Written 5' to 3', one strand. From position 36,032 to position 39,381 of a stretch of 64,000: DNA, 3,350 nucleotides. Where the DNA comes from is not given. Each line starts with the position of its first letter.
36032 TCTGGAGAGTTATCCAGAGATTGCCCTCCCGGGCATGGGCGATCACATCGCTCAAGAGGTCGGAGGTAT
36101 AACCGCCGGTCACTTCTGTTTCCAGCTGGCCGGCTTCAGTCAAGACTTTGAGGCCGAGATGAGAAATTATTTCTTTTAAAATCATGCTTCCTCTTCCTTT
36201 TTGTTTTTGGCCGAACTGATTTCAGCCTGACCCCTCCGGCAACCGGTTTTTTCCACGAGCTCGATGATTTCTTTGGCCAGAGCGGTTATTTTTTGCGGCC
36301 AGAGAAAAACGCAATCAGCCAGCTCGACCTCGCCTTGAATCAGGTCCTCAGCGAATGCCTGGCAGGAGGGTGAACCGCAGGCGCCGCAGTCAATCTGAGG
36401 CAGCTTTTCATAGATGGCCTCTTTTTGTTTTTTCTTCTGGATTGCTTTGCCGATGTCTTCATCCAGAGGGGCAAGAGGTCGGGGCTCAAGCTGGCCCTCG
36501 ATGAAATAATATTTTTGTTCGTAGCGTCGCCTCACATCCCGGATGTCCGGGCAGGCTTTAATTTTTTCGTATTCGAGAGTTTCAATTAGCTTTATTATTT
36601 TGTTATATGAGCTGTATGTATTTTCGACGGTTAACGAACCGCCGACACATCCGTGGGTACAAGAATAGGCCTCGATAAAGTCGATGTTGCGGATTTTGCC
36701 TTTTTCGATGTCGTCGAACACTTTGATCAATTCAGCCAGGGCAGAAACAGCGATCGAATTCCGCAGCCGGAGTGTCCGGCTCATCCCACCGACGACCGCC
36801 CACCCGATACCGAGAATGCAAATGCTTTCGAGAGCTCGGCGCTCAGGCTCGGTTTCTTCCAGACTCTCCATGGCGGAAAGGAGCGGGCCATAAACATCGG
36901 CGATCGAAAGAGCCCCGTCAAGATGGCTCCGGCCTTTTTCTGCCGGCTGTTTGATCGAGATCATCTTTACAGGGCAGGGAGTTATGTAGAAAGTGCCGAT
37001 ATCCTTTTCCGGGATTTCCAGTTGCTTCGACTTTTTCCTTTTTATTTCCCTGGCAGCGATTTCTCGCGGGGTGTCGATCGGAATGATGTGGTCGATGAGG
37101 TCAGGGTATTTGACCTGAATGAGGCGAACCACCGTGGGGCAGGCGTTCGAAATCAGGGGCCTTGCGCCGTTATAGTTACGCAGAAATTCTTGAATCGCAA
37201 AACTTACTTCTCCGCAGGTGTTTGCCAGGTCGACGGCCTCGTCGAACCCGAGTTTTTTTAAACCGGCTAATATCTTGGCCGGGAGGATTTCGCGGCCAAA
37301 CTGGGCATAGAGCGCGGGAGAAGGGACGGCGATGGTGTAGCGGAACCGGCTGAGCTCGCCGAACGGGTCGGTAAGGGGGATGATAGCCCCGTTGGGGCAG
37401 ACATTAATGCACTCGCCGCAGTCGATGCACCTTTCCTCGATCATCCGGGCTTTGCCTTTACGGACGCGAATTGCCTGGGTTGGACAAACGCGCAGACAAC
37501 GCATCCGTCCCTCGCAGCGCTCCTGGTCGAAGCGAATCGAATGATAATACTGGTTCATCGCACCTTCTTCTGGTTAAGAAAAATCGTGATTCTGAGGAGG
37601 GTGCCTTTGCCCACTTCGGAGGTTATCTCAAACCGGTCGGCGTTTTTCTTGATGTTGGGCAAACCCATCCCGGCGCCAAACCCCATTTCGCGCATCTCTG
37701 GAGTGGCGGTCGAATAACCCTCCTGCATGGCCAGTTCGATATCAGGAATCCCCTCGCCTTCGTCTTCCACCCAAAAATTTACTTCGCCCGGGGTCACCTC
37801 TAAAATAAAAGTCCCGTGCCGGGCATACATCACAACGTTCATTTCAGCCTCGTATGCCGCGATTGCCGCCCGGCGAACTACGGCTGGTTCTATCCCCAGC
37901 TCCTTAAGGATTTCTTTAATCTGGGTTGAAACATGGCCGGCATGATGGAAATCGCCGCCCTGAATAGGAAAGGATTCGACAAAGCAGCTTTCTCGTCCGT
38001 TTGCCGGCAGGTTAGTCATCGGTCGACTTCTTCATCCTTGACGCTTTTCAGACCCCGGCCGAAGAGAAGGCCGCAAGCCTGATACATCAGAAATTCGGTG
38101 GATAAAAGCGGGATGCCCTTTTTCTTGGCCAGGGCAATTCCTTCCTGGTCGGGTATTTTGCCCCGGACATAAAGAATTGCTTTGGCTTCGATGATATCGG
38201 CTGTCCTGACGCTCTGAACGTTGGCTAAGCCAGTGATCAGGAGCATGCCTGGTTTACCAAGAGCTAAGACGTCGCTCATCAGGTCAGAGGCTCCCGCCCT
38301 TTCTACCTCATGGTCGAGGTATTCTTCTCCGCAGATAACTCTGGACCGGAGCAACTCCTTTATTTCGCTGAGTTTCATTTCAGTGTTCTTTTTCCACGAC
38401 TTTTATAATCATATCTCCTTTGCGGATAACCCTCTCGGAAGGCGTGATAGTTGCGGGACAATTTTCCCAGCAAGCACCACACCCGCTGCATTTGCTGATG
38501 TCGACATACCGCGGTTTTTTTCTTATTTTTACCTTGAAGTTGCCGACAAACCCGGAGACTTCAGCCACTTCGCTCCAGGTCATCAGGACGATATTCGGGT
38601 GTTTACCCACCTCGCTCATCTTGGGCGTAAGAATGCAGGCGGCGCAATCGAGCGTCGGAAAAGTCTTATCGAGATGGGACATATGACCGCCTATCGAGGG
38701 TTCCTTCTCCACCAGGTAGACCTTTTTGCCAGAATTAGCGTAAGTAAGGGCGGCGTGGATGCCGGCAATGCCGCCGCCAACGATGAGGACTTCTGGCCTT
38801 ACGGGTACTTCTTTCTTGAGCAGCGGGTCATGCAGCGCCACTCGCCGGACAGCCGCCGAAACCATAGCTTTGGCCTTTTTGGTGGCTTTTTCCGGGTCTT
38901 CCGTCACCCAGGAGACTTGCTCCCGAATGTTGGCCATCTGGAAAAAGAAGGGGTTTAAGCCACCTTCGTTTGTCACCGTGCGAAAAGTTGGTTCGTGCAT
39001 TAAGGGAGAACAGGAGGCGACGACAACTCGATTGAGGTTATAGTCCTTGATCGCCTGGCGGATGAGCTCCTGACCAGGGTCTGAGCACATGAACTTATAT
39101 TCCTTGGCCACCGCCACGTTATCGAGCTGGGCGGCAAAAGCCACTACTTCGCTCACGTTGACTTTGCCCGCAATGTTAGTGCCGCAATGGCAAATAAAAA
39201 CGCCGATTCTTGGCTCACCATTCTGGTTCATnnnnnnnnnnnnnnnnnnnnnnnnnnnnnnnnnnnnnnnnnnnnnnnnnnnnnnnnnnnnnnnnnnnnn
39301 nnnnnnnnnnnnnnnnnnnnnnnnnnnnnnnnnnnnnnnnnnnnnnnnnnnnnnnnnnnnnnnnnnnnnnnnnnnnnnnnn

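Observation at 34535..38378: DRTGG - HATPase - [FeFe]-hydrogenase-like - DRTGG - PHP - HATPase cassette with altered H-cluster motif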

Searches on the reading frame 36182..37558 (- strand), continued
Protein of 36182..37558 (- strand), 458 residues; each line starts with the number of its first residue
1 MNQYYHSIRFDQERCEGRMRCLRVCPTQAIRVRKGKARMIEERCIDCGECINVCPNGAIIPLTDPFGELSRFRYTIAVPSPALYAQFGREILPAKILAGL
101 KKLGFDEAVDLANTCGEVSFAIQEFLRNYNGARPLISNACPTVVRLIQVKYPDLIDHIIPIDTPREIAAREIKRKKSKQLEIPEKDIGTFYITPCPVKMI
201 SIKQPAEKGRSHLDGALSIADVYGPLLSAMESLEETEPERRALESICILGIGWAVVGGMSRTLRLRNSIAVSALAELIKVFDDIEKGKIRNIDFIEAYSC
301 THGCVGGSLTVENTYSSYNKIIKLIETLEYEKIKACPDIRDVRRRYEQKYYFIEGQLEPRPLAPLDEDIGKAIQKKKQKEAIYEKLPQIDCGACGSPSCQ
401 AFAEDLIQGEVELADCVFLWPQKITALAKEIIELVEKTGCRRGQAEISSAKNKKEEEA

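Call 85: list_cluster_members(proteins=[P0271, window:36182-37558:-, window:27133-28596:-, window:30091-31848:-, window:62229-63509:-])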
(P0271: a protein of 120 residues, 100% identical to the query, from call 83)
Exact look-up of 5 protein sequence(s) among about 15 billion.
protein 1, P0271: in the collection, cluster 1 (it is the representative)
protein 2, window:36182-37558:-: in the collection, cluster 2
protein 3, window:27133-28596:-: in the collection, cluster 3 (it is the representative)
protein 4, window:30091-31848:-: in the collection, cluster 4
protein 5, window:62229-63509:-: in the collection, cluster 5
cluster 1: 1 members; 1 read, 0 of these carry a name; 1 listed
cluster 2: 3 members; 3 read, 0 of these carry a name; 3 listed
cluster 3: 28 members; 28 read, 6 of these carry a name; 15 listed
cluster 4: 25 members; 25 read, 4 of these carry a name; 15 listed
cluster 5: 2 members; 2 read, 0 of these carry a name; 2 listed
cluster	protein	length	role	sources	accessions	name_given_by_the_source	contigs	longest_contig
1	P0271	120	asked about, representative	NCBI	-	-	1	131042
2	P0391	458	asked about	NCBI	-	-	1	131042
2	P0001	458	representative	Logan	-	-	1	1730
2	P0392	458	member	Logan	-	-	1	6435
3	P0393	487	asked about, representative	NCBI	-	-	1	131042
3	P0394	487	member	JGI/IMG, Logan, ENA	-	F420-non-reducing hydrogenase large subunit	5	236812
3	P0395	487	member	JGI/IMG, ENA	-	F420-non-reducing hydrogenase large subunit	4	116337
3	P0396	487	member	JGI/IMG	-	F420-non-reducing hydrogenase large subunit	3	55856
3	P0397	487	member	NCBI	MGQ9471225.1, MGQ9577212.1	MAG: Ni/Fe hydrogenase subunit alpha [Candidatus Aminicenantales bacterium]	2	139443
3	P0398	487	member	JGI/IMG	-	F420-non-reducing hydrogenase large subunit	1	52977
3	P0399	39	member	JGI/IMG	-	hypothetical protein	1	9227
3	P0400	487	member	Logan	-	-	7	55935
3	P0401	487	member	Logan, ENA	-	-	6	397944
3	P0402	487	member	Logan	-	-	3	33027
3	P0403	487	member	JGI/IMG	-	-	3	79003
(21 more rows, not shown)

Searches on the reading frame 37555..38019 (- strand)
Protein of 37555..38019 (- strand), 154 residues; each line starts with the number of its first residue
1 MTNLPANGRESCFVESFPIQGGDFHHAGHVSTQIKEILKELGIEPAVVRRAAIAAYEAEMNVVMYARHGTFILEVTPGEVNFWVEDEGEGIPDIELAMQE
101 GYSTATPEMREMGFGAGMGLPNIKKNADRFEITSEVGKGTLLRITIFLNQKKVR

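Call 4: search_protein_families(library=pfam, proteins=[window:37555-38019:-], max_evalue=0.01)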
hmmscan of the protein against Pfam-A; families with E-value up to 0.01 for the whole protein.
window:37555-38019:- (154 aa): 2 families
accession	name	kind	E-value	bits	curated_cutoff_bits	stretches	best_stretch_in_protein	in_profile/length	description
PF13581.12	HATPase_c_2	-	7.1e-09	36.2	27.4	1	27-145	8-126/127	Histidine kinase-like ATPase domain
PF02518.31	HATPase_c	-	8.8e-08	33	26.4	1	61-148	16-109/111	Histidine kinase-, DNA gyrase B-, and HSP90-like ATPase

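Call 51: search_solved_structures(query=A3, max_evalue=0.01)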
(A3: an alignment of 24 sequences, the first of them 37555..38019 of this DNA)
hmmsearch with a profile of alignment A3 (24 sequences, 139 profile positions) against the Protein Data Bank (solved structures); distinct sequences matched with E-value up to 0.01: 19.
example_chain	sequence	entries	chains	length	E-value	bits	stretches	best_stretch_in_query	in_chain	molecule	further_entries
1til_A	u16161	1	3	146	2.4e-11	47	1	31-135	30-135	Anti-sigma F factor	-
1l0o_A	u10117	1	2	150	2.7e-11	46.8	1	31-135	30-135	Anti-sigma F factor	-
1th8_A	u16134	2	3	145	2.9e-11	46.7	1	31-134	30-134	Anti-sigma F factor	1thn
1tid_A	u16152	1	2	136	3.1e-11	46.6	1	30-133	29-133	Anti-sigma F factor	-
3sl2_A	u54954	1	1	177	6.7e-05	26.1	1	61-136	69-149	Sensor histidine kinase yycG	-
8c5v_A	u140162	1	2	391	0.00018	24.7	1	88-136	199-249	Chemotaxis protein CheA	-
8g3a_D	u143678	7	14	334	0.00018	24.7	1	51-136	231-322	Sensor protein BceS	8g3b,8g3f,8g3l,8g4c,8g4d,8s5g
6s1k_A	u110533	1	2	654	0.00043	23.5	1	88-136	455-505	Chemotaxis protein CheA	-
6m36_A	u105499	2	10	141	0.00044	23.4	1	27-134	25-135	Serine-protein kinase RsbW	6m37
1i58_A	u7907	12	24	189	0.00062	23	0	89-136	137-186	CHEMOTAXIS PROTEIN CHEA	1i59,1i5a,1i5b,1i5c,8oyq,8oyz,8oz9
1i5d_A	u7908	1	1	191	0.00064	22.9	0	89-136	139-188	CHEMOTAXIS PROTEIN CHEA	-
6mi6_A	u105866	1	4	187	0.0007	22.8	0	89-136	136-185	Chemotaxis protein CheA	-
4xiv_A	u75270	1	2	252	0.0015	21.7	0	89-136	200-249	Chemotaxis protein CheA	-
2ch4_A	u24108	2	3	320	0.0029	20.8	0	89-136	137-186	CHEMOTAXIS PROTEIN CHEA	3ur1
4jpb_A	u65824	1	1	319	0.0034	20.6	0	87-136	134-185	Chemotaxis protein CheA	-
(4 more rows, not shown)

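Call 73: search_protein_families(library=ncbifam, proteins=[window:37555-38019:-], max_evalue=0.001)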
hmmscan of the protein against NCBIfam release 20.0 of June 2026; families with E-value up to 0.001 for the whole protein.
window:37555-38019:- (154 aa): 3 families
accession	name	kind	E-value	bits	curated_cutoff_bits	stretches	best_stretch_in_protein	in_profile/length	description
TIGR01925.2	spIIAB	equivalog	4e-12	46.2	135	1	49-145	47-133/137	anti-sigma F factor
NF041045.1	RsbA_anti_sig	subfamily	7.1e-05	22.2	210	1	26-145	190-301/303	anti-sigma factor RsbA family regulatory protein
TIGR02966.1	phoR_proteo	equivalog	0.00097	18.2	334.2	0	63-145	242-332/333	phosphate regulon sensor histidine kinase PhoR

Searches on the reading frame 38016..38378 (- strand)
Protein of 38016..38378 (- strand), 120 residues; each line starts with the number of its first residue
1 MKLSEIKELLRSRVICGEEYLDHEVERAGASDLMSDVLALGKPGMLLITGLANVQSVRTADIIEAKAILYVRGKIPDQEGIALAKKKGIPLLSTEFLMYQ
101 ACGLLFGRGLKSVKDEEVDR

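Call 4: search_protein_families(library=pfam, proteins=[window:38016-38378:-], max_evalue=0.01)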
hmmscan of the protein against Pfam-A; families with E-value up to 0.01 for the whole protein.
window:38016-38378:- (120 aa): 2 families
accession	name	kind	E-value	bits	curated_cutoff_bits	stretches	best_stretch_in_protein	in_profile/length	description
PF07905.16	PucR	-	0.00056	20.6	33.5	1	5-94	4-101/118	Purine catabolism regulatory protein-like family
PF07085.17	DRTGG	-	0.0013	19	25.2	1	5-97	1-94/105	DRTGG domain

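Call 73: search_protein_families(library=ncbifam, proteins=[window:38016-38378:-], max_evalue=0.001)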
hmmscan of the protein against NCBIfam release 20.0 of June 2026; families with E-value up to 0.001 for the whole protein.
window:38016-38378:- (120 aa): 1 family
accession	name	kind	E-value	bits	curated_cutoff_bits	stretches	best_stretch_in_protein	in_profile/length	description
NF038279.1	TF_CBS_SpxR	exception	0.00018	20.4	600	1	3-104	73-173/427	CBS-HotDog domain-containing transcription factor SpxR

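Call 83: find_homologous_proteins(query=window:38016-38378:-, max_evalue=0.00001)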
Query window:38016-38378:- (120 aa): 1520 proteins with E <= 0.00001 among 1540 candidates; the best 120 are listed.
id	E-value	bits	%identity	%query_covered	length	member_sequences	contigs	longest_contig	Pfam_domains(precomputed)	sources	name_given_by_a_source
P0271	3.6e-69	248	100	100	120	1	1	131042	-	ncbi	-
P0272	2.6e-61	222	91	100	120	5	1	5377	-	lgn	-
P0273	4.0e-61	222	90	99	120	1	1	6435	-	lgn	-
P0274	1.6e-56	207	87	97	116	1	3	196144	-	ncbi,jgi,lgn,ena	-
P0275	5.7e-56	205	86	97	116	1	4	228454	-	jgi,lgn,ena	jgi:predicted transcriptional regulator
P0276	1.5e-55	204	85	97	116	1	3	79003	PF07085.18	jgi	-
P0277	2.1e-55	203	85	97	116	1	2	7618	-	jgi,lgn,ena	-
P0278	5.0e-54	199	83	96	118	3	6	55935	PF07085.18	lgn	-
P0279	2.9e-53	196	81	98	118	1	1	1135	PF07085.18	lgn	-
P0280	2.3e-52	194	83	96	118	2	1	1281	PF07085.18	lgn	-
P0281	2.9e-52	193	84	97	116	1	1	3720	-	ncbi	-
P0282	1.0e-51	192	82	97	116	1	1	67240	PF07085.18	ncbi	-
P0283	5.3e-51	189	79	98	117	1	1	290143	PF07085.18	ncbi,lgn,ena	-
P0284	1.1e-49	185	77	98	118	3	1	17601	PF07085.18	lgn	-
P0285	8.5e-49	182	79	96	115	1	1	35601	PF07085.18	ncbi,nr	ncbi:MAG: DRTGG domain-containing protein [Candidatus Aminicenantes bacterium]|nr:DRTGG domain-conta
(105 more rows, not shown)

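Call 84: find_encoding_contigs(protein=P0271, flank=1000, max_places=3)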
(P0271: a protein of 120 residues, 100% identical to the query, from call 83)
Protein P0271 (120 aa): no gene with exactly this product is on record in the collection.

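Call 90: predict_structure(alignment_id=A7)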
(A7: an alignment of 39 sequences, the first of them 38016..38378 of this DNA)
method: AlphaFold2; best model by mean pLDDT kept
length: 120 residues; sequences in the alignment: 39
mean_pLDDT: 95.1   pTM: 0.89
mean pLDDT of the five models: 95.1, 94.4, 94.2, 93.9, 93.7
residues with pLDDT >= 90: 112; 70-90: 3; 50-70: 2; < 50: 3
segments of 3 or more residues with pLDDT < 50: 118-120
pLDDT, mean of each block of 10 residues (from residue 1): 98 98 96 96 97 98 98 98 98 98 96 70
secondary structure, 60 per line:
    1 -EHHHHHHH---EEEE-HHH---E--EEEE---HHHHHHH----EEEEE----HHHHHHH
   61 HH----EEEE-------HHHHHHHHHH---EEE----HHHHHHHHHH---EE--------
elements in order: H3-9 E13-16 E27-30 H34-40 E45-49 H54-62 E67-70 H78-87 E91-93 H98-107

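Call 92: fold_search(model_id=the predicted structure, library=pdb)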
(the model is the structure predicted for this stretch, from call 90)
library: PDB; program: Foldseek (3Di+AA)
matches with E <= 10: 1003; with E <= 0.001: 9
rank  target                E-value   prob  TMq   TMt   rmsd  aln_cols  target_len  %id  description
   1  2ioj_A                3.3e-06  1.00  0.79  0.79   2.5       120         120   19  Crystal structure of protein AF1212 from Archaeoglobus fulgidus, Pfam DRTGG (released 2006-10-31)
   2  3l2b_A                3.3e-06  1.00  0.73  0.39   2.3       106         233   19  Crystal structure of the CBS and DRTGG domains of the regulatory region of Clostridium perfringens pyrophosphatase com (released 2010-04-21)
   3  3l31_B                6.5e-06  1.00  0.72  0.40   2.5       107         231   20  Crystal structure of the CBS and DRTGG domains of the regulatory region of Clostridium perfringens pyrophosphatase com (released 2010-04-21)
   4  3l31_A                1.1e-05  1.00  0.71  0.39   2.5       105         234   20  Crystal structure of the CBS and DRTGG domains of the regulatory region of Clostridium perfringens pyrophosphatase com (released 2010-04-21)
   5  3l2b_B                1.4e-05  1.00  0.70  0.39   2.8       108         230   18  Crystal structure of the CBS and DRTGG domains of the regulatory region of Clostridium perfringens pyrophosphatase com (released 2010-04-21)
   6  6vr8                  1.4e-04  1.00  0.58  0.16   2.7        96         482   23  Structure of a pseudomurein peptide ligase type E from Methanothermus fervidus (released 2021-08-11)
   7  1ko7_A                2.0e-04  1.00  0.62  0.29   5.2       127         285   16  X-ray structure of the HPr kinase/phosphatase from Staphylococcus xylosus at 1.95 A resolution (released 2002-04-03)
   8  7ufp                  4.7e-04  1.00  0.63  0.18   2.4       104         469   21  Structure of a pseudomurein peptide ligase type E from Methanothermus fervidus (released 2022-10-12)
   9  1knx_B                7.4e-04  1.00  0.64  0.28   3.8       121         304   14  HPr kinase/phosphatase from Mycoplasma pneumoniae (released 2002-12-31)
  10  1knx_A                2.0e-03  1.00  0.54  0.25   4.7       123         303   15  HPr kinase/phosphatase from Mycoplasma pneumoniae (released 2002-12-31)
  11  1knx_E                4.0e-03  1.00  0.62  0.27   3.3       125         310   13  HPr kinase/phosphatase from Mycoplasma pneumoniae (released 2002-12-31)
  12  1knx_F                5.2e-03  1.00  0.60  0.27   3.7       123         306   13  HPr kinase/phosphatase from Mycoplasma pneumoniae (released 2002-12-31)
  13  1knx_D                5.5e-03  1.00  0.63  0.28   3.8       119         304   13  HPr kinase/phosphatase from Mycoplasma pneumoniae (released 2002-12-31)
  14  1knx_C                6.3e-03  1.00  0.62  0.28   4.0       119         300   13  HPr kinase/phosphatase from Mycoplasma pneumoniae (released 2002-12-31)
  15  5ir2                  8.8e-03  0.99  0.51  0.30   4.9       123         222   10  Crystal structure of novel cellulases from microbes associated with the gut ecosystem (released 2016-03-23)
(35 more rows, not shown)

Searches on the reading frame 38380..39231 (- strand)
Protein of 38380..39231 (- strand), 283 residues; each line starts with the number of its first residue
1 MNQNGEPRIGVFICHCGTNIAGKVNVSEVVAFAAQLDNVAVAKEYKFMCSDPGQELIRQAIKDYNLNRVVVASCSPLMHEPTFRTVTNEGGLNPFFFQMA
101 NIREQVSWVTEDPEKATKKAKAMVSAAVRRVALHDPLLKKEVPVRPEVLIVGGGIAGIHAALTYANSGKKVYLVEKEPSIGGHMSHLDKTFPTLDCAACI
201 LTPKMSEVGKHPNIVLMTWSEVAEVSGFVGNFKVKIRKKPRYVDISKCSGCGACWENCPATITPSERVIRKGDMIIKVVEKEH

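Call 5: search_protein_families(library=pfam, proteins=[window:38380-39231:-], max_evalue=0.01)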
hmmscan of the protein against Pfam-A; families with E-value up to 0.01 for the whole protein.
window:38380-39231:- (283 aa): 15 families
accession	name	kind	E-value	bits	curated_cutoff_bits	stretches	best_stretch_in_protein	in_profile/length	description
PF12831.13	FAD_oxidored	-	2.8e-11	43.8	27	1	147-186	1-40/416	FAD dependent oxidoreductase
PF13450.12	NAD_binding_8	-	8.8e-09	36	21.9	1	150-202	1-53/68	NAD(P)-binding Rossmann-like domain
PF00890.30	FAD_binding_2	-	1.2e-08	35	20.4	1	148-184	2-38/414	FAD binding domain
PF07992.20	Pyr_redox_2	-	1.1e-06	28.8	26.1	1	147-236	2-78/291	Pyridine nucleotide-disulphide oxidoreductase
PF01266.30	DAO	-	2e-06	28.1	27.9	1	148-186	2-40/353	FAD dependent oxidoreductase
PF01134.28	GIDA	-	3.1e-05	23.6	22.1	1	148-185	2-29/391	Glucose inhibited division protein A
PF03486.20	HI0933_like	-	3.6e-05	23.8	50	1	147-182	2-37/244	HI0933-like protein Rossmann domain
PF00070.33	Pyr_redox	-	5.2e-05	24.1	22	1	148-181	2-35/82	Pyridine nucleotide-disulphide oxidoreductase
PF00037.32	Fer4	-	0.00018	21.6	21.1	1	242-259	2-19/24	4Fe-4S binding domain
PF01262.27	AlaDh_PNT_C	-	0.0011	18.9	23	1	145-180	28-63/214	Alanine dehydrogenase/PNT, C-terminal domain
PF13237.11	Fer4_10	-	0.0013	19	25.5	1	243-260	4-21/53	4Fe-4S dicluster domain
PF01494.25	FAD_binding_3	-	0.0027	17.4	22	1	147-177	3-33/349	FAD binding domain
PF01946.23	Thi4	-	0.0033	17.1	26.2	1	146-185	18-58/235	Thi4 family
PF13459.11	Fer4_15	-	0.0068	17.5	22.4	1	242-267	2-27/66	4Fe-4S single cluster domain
PF12838.12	Fer4_7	-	0.0075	17.1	27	0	236-261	27-51/52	4Fe-4S dicluster domain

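Call 21: search_protein_families(library=ncbifam, proteins=[window:38380-39231:-], max_evalue=0.00001)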
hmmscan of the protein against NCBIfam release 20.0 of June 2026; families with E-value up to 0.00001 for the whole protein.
window:38380-39231:- (283 aa): 12 families
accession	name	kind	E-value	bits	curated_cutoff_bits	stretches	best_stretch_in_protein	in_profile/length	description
NF040770.1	hetero_SS_HdrA2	exception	6.8e-113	378.3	1100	1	8-263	1-258/777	CoB-CoM heterodisulfide reductase HdrA2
NF041778.1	hetero_SS_HdrA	equivalog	2.7e-76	257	1400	1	6-262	5-262/771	ferredoxin:CoB-CoM heterodisulfide reductase subunit HdrA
NF041891.1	hdrA_Methbact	equivalog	3.2e-68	230.7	1300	1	8-263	2-255/762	ferredoxin:CoB-CoM heterodisulfide reductase subunit HdrA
TIGR01372.1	soxA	subfamily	4.9e-08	31.2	1164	1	134-220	157-242/996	sarcosine oxidase subunit alpha family protein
NF009410.0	PRK12771.1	subfamily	9e-08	31.1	516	0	147-185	140-178/566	NAD(P)-binding protein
NF045637.1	carotdesatCrtDProt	equivalog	1.7e-07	30.1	580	1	148-202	1-55/485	1-hydroxycarotenoid 3,4-desaturase CrtD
TIGR03997.1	mycofact_OYE_2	equivalog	1.7e-07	30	793.15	1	144-189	378-423/645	mycofactocin system FadH/OYE family oxidoreductase 2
NF004789.0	PRK06134.1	subfamily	5.9e-07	28.4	747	1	144-183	11-50/581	FAD-dependent oxidoreductase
NF005560.0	PRK07233.1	equivalog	6.8e-07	28.5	252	1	147-188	2-43/435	hypothetical protein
TIGR03467.1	HpnE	equivalog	7.4e-07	28.8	283.05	1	148-185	1-38/430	hydroxysqualene dehydroxylase HpnE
NF045599.1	bili_reduct_long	exception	3.3e-06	25.6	750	1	147-184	383-420/641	bilirubin reductase, long form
NF058655.1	CrtID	equivalog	4.4e-06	25.8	640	1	148-191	1-44/478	bifunctional phytoene desaturase/3,4-desaturase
